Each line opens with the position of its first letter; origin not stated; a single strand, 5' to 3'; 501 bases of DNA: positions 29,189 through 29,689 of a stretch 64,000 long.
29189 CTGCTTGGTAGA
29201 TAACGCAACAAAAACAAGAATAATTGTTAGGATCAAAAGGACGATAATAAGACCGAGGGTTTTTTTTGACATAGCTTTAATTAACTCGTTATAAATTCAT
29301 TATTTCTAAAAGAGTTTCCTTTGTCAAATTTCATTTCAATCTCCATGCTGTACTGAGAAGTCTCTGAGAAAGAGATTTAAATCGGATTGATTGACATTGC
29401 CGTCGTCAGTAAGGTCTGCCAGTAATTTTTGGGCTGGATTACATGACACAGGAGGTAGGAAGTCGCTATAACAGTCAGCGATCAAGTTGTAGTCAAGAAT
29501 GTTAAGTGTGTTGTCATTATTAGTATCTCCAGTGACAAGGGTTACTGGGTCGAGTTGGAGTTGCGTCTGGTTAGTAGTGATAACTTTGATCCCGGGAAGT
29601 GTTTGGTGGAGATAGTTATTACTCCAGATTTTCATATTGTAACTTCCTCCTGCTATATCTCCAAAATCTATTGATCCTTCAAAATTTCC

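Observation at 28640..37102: Co-directional block of three dockerin-tailed secreted modular proteins plus a small anchored beta-domain protein: a candidate cohesin-dockerin-like surface assembly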

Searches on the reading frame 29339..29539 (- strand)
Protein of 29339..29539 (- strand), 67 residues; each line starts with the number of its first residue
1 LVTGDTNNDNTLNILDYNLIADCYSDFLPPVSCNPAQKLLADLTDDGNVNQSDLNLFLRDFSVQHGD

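Call 27: search_solved_structures(query=A1, max_evalue=1, show_alignments=3)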
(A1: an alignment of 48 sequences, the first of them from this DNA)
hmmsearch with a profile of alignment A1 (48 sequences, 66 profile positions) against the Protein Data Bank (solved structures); distinct sequences matched with E-value up to 1: 23.
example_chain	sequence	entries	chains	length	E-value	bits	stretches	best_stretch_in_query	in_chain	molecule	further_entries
4fl4_A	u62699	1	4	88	2.1e-06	30.8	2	37-59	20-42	Glycoside hydrolase family 9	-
2mte_A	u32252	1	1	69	3.1e-05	27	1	36-60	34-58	Cellulose 1,4-beta-cellobiosidase (reducing end) CelS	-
1daq_A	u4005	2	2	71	3.1e-05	27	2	36-60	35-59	ENDOGLUCANASE SS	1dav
4cj0_A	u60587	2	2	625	0.00027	24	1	3-59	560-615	ENDOGLUCANASE D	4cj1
1clc_A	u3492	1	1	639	0.00028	23.9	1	3-59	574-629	ENDOGLUCANASE CELD; EC: 3.2.1.4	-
6kg9_A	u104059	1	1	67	0.00055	23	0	35-53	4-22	And cellulose-binding endoglucanase family 9 CelL ortholog dockerin domain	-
1ohz_B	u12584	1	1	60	0.00085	22.4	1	3-60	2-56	ENDO-1,4-BETA-XYLANASE Y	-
2ccl_B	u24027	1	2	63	0.0011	22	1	2-60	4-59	ENDO-1,4-BETA-XYLANASE Y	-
2yik_A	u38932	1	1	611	0.0015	21.6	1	1-58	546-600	ENDOGLUCANASE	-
4dh2_B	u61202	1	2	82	0.0031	20.6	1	1-60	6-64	Dockerin type 1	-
2y3n_B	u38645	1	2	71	0.005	19.9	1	2-52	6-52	CELLULOSOMAL FAMILY-48 PROCESSIVE GLYCOSIDE HYDROLASE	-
6kgc_B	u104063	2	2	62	0.0054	19.8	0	37-54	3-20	And cellulose-binding endoglucanase family 9 CelL ortholog dockerin domain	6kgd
6kge_D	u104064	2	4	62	0.007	19.5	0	37-53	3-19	And cellulose-binding endoglucanase family 9 CelL ortholog dockerin domain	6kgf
2b59_B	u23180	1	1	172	0.008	19.3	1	2-53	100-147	Cellulosomal scaffolding protein A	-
5nrm_B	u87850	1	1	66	0.0083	19.2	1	2-19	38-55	DocCel5: Type I dockerin repeat domain from A. cellulolyticus family 5 endoglucanase WP_01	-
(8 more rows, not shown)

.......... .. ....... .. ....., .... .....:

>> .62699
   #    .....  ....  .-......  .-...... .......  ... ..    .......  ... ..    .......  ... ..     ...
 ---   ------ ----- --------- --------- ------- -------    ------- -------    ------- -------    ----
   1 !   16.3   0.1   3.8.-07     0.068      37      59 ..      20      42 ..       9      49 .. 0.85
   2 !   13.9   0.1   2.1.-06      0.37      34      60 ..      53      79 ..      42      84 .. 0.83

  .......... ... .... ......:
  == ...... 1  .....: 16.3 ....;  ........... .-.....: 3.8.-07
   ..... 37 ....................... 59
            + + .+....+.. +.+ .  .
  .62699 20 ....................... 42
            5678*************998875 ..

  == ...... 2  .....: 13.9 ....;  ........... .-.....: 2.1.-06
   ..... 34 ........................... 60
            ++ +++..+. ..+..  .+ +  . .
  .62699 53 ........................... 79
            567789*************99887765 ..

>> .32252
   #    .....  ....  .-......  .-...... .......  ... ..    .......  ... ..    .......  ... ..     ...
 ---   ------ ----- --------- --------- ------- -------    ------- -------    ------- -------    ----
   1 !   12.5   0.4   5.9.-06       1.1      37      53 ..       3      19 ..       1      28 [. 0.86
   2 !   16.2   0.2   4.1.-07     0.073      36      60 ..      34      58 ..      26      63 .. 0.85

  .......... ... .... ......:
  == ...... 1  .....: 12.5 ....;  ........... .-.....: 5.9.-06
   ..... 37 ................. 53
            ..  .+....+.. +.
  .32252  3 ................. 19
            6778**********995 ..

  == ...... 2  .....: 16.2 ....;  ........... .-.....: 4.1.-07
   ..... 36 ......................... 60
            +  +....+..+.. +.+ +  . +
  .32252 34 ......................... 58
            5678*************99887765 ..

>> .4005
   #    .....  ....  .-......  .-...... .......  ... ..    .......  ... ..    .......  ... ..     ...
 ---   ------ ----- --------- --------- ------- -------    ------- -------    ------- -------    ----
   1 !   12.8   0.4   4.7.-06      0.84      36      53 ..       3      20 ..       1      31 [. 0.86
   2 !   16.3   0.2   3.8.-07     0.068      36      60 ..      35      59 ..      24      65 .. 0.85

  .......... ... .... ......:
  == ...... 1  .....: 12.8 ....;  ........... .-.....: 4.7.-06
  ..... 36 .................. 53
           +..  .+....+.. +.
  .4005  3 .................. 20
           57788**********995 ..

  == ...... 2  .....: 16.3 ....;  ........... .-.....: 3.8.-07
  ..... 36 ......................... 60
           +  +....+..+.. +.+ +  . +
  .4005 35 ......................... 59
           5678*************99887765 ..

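Call 28: search_protein_families(library=pfam, alignment_id=A1, max_evalue=0.01)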
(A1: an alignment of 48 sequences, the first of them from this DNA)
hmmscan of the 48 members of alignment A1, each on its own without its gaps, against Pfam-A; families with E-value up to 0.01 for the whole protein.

A. member 1, seq(66 aa): 1 family
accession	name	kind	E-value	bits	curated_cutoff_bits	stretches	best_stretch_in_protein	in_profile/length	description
PF00404.24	Dockerin_1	-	2.6e-06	28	22.9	1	3-55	2-51/57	Dockerin type I domain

B. families by the number of members that match (of 48 scanned): 5 families
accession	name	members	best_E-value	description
PF00404.24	Dockerin_1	47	4.2e-11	Dockerin type I domain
PF13499.12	EF-hand_7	2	0.00076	EF-hand domain pair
PF00036.39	EF-hand_1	1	0.0045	EF hand domain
PF13405.12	EF-hand_6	1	0.005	EF-hand domain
PF13202.12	EF-hand_5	1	0.0073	EF hand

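Call 85: search_protein_families(library=pfam, proteins=[window:29339-29539:-], max_evalue=0.1)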
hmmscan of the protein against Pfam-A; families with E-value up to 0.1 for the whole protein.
window:29339-29539:- (67 aa): 1 family
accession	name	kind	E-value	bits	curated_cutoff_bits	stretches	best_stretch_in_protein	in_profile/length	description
PF00404.24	Dockerin_1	-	2.8e-06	27.9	22.9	1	4-56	2-51/57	Dockerin type I domain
